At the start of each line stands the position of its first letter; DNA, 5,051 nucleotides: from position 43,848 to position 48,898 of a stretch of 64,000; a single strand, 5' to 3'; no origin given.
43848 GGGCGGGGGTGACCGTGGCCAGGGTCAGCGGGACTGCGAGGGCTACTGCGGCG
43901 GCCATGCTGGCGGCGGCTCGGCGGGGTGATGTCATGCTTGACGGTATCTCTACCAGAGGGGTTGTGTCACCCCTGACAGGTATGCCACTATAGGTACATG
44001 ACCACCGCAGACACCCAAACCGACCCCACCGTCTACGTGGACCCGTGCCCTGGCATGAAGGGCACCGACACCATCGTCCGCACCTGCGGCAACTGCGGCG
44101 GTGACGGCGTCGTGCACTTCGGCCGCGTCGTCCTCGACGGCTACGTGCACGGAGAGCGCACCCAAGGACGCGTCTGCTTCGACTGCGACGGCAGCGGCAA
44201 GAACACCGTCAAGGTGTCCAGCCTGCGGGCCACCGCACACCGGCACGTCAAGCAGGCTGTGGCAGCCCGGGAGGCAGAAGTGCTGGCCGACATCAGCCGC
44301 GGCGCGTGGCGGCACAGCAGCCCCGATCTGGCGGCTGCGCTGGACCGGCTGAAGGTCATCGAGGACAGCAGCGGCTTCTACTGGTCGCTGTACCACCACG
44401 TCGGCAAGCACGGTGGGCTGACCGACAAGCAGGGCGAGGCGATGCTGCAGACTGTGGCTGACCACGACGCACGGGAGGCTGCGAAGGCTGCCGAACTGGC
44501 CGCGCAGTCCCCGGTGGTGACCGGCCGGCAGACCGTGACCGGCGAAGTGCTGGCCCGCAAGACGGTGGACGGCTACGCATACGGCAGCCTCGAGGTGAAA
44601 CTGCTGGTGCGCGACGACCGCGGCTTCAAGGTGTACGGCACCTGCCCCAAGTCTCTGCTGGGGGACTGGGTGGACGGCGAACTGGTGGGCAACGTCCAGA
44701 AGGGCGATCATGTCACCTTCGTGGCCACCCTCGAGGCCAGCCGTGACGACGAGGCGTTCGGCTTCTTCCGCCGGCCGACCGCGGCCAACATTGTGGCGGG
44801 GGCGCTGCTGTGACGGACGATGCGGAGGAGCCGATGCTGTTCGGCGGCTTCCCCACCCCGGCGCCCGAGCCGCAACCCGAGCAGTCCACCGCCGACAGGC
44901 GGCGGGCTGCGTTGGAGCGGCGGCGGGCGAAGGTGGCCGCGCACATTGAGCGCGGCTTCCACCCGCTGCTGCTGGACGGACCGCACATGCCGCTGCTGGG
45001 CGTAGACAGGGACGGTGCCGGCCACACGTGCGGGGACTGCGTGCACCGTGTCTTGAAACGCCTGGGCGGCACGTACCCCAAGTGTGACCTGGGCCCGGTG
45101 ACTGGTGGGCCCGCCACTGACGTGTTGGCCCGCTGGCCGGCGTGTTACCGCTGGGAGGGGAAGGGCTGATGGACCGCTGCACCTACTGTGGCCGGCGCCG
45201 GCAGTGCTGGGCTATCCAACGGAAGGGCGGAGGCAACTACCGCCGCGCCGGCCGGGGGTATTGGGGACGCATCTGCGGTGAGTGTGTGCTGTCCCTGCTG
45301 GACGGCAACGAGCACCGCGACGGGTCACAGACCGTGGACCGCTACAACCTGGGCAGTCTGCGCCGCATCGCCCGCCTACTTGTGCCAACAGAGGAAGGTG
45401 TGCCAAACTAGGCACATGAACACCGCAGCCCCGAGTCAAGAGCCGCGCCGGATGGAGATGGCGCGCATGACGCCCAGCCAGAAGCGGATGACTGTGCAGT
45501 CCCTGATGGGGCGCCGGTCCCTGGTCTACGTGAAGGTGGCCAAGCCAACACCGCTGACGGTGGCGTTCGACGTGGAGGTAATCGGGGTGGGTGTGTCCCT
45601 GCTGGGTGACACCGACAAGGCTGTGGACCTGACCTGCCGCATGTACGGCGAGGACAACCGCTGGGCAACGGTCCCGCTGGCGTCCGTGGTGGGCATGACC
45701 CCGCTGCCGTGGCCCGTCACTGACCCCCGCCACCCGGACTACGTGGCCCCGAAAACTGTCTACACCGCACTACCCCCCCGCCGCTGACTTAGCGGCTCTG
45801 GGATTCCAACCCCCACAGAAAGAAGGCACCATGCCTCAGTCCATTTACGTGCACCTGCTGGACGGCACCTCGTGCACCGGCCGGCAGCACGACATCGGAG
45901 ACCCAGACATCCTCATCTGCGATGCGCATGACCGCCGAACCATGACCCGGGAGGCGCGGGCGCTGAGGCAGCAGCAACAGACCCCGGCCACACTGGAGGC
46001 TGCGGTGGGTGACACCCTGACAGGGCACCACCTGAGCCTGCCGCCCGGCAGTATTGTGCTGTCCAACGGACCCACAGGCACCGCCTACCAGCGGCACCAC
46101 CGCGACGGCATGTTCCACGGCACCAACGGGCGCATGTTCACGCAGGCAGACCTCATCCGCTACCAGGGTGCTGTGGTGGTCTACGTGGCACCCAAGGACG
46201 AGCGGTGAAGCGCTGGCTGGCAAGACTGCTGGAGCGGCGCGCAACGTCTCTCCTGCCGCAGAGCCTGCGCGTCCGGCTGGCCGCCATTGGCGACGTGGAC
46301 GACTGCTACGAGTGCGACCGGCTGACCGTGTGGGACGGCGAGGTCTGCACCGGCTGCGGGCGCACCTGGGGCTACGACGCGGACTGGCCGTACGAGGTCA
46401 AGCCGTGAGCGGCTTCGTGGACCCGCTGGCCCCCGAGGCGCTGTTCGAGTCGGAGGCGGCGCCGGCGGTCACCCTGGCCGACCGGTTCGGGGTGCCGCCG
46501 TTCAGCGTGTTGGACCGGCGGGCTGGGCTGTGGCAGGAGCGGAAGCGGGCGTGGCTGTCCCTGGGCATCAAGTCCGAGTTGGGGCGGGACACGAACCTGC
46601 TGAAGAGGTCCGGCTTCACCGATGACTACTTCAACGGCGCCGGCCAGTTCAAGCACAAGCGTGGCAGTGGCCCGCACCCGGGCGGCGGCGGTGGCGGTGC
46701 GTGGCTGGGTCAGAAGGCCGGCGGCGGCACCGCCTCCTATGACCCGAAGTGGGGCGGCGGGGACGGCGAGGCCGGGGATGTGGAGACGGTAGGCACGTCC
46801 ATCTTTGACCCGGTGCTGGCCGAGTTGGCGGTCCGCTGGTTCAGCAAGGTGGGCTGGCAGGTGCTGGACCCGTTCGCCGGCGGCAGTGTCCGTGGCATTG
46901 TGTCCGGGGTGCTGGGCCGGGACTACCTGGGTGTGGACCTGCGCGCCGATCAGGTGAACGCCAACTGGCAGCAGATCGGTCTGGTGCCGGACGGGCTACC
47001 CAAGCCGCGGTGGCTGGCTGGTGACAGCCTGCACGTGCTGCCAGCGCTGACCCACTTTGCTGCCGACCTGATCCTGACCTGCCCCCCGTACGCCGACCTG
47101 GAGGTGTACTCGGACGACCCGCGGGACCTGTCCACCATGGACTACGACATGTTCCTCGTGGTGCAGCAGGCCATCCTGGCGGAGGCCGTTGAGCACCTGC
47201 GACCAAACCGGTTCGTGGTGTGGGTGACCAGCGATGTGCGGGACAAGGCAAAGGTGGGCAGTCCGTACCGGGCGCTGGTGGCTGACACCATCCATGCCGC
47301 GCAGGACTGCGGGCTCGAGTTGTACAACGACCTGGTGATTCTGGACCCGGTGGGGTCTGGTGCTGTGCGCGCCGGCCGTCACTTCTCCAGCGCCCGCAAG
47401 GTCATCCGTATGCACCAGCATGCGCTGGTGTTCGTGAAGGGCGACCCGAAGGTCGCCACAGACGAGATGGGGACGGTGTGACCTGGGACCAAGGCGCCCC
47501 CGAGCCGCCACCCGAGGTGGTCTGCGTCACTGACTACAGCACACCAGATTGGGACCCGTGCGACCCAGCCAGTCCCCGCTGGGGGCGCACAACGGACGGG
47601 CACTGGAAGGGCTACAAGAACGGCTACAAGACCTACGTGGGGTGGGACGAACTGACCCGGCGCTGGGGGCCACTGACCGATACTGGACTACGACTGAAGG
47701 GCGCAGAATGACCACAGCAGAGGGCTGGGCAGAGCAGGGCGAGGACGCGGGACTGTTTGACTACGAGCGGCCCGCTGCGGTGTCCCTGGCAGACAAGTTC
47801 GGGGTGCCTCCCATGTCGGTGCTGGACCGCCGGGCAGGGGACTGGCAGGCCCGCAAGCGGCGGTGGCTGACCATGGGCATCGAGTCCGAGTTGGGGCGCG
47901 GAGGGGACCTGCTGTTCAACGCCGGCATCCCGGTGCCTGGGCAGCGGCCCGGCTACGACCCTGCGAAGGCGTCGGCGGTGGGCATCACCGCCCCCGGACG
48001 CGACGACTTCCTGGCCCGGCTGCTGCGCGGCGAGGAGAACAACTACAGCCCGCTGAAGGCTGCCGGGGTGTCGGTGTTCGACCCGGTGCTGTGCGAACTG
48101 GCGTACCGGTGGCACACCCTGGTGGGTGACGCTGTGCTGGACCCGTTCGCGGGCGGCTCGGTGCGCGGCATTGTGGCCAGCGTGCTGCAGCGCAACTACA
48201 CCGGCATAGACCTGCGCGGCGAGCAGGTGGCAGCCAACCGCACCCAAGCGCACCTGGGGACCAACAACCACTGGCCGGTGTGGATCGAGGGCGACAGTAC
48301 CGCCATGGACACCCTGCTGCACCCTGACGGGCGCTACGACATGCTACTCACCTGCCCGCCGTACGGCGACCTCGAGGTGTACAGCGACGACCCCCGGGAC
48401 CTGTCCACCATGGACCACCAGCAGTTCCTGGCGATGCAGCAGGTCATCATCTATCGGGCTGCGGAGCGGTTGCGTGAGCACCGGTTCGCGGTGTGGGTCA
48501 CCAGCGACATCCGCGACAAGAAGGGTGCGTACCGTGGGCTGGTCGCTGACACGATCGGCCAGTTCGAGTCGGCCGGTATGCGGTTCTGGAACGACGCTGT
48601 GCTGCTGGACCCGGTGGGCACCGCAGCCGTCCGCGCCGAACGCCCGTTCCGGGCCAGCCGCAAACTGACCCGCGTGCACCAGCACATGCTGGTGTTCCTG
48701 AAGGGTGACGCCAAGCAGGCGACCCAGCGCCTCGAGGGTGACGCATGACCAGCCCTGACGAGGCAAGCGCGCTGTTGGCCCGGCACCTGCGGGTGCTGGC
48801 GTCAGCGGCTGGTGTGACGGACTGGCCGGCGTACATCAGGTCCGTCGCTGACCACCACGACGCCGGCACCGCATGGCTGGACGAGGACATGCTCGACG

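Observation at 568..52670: Dispersed leaderless-promoter/operator regulon with 11 copies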

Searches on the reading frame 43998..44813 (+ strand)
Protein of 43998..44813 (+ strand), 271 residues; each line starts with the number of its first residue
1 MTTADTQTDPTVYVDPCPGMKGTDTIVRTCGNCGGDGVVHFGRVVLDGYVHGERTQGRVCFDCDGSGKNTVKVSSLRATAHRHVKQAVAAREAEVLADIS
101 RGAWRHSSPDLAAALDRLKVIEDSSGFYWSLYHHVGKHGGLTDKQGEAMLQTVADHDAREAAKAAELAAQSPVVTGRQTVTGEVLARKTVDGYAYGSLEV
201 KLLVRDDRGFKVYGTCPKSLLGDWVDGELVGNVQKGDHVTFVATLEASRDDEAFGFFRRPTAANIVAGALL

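Call 10: search_protein_families(library=phrogs, proteins=[window:43998-44813:+], max_evalue=0.01)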
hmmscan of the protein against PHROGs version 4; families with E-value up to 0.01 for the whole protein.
window:43998-44813:+ (271 aa): 9 families
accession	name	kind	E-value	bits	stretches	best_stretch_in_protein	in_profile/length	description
phrog_4265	-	unknown function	2.3e-21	77.7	1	81-262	93-276/280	-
phrog_4750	-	unknown function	1e-12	49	1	170-265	175-257/260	-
phrog_18425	-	unknown function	9.7e-11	42.8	1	157-266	38-133/137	-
phrog_4046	-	unknown function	1.5e-10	42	1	52-169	63-171/301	-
phrog_4095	-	unknown function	1.9e-09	38.5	1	9-94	14-92/234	-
phrog_37598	-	unknown function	1.1e-05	26.3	1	19-94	47-115/163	-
phrog_32167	-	unknown function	1.7e-05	25.7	1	20-95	147-215/285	-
phrog_127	-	transcription regulation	0.00061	20.5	1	16-108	150-225/253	anti-termination protein Q-like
phrog_30653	-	unknown function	0.0029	18.4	1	7-68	45-106/258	-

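Call 11: search_protein_families(library=pfam, proteins=[window:43998-44813:+], max_evalue=0.01)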
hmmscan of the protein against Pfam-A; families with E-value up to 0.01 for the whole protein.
window:43998-44813:+ (271 aa): 0 families

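Call 35: find_related_loci(query=window:43998-44813:+, collection=viral_contigs, flank=10000)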
Query window:43998-44813:+ (271 aa) in viral_contigs; peptide patterns used: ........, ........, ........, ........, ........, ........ (x = any residue, [..] = any of these).
22 stretches matched a pattern; 13 encode a relative of the query (tblastn E <= 1e-3); 13 distinct loci.
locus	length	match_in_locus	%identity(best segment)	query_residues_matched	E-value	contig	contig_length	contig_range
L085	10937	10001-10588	40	73-267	1e-26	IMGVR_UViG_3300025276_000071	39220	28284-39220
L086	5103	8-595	40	73-267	1e-26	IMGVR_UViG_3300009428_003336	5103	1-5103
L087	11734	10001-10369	47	147-261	2e-25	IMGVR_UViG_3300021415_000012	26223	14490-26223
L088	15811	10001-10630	35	85-266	1e-22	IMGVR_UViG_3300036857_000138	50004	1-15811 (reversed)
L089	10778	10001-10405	39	149-261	5e-18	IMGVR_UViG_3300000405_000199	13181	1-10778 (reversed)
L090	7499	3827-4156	41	149-265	1e-17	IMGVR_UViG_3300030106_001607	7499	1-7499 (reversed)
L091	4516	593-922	41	149-265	1e-17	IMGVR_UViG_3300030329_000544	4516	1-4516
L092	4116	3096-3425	41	149-265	2e-17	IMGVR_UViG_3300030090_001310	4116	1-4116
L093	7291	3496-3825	41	149-265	2e-17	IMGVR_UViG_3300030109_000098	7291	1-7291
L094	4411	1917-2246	41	149-265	2e-17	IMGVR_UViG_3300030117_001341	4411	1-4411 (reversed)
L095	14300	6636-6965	39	149-265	3e-17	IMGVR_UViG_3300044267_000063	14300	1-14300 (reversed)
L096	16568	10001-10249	47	1-97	2e-16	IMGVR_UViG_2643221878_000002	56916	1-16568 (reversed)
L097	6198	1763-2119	28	152-267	9e-5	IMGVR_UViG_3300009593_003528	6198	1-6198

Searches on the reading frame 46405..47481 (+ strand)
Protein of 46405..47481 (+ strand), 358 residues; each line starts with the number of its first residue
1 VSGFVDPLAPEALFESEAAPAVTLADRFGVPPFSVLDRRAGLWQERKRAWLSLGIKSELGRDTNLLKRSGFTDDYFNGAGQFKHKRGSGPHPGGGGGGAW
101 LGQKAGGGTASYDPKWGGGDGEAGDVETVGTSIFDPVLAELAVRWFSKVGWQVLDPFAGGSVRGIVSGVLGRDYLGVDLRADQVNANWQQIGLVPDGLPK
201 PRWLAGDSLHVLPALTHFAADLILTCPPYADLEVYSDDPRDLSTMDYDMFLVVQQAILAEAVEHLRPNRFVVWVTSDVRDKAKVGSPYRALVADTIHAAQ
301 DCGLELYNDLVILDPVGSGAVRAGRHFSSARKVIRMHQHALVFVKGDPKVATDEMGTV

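Call 23: search_protein_families(library=pfam, proteins=[window:46405-47481:+], max_evalue=0.001)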
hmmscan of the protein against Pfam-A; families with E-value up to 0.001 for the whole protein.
window:46405-47481:+ (358 aa): 1 family
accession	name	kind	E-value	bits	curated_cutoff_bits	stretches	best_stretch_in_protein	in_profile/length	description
PF01555.25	N6_N4_Mtase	-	1.2e-08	35.6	26.7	0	138-184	170-216/221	DNA methylase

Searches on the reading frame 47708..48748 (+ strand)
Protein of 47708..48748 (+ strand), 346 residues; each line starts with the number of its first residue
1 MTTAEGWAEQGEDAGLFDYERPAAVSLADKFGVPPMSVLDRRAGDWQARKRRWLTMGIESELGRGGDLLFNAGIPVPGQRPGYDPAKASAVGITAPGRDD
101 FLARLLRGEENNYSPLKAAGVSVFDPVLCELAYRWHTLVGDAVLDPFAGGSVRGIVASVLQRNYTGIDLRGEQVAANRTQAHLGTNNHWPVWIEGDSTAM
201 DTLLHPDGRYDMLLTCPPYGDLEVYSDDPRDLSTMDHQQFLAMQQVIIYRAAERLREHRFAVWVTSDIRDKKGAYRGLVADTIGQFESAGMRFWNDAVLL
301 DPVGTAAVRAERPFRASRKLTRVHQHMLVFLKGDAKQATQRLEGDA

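Call 23: search_protein_families(library=pfam, proteins=[window:47708-48748:+], max_evalue=0.001)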
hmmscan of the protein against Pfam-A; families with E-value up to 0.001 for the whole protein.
window:47708-48748:+ (346 aa): 1 family
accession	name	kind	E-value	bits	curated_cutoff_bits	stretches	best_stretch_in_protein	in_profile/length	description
PF01555.25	N6_N4_Mtase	-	3.6e-09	37.3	26.7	1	136-174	178-216/221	DNA methylase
